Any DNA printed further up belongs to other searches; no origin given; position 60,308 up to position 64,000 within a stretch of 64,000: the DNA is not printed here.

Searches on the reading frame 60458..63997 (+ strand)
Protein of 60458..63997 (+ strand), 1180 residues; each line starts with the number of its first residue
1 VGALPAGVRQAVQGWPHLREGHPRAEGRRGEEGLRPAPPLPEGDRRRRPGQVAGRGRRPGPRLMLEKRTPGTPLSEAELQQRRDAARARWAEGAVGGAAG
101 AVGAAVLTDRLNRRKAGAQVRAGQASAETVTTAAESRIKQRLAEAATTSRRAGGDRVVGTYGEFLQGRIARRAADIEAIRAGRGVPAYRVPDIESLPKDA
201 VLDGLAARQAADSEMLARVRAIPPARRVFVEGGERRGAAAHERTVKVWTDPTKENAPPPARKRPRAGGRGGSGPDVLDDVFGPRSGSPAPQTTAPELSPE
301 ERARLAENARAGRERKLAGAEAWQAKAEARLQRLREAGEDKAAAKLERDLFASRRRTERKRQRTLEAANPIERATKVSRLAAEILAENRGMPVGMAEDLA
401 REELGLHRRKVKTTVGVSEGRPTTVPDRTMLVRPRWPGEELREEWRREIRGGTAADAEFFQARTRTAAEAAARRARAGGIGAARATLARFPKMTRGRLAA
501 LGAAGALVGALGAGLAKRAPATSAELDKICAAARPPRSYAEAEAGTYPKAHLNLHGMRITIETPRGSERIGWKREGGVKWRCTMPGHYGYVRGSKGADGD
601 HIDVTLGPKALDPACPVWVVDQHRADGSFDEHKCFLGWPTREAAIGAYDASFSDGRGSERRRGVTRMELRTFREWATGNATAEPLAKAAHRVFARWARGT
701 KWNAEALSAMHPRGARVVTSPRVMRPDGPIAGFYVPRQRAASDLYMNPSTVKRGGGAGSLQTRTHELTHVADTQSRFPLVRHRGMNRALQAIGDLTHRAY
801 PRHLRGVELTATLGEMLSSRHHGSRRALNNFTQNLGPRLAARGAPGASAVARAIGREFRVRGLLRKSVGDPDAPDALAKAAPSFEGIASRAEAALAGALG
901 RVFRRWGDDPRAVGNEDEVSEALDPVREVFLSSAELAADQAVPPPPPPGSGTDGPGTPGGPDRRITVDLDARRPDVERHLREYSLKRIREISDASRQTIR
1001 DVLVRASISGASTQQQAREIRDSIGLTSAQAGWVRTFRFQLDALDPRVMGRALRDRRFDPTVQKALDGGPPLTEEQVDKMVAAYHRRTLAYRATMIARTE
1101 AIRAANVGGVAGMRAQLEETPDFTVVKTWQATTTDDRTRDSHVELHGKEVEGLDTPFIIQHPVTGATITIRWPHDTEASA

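Call 44: search_protein_families(library=pfam, proteins=[window:60458-63997:+], max_evalue=0.01)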
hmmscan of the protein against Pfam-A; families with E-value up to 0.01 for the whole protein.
window:60458-63997:+ (1180 aa): 2 families
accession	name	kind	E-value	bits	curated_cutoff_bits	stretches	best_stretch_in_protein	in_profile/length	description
PF18823.6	InPase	-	7.7e-39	133.1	26.8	1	540-676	2-134/135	Inorganic Pyrophosphatase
PF04233.19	Phage_Mu_F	-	1.3e-09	39.2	29.6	1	1079-1162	19-101/112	Phage Mu protein F like protein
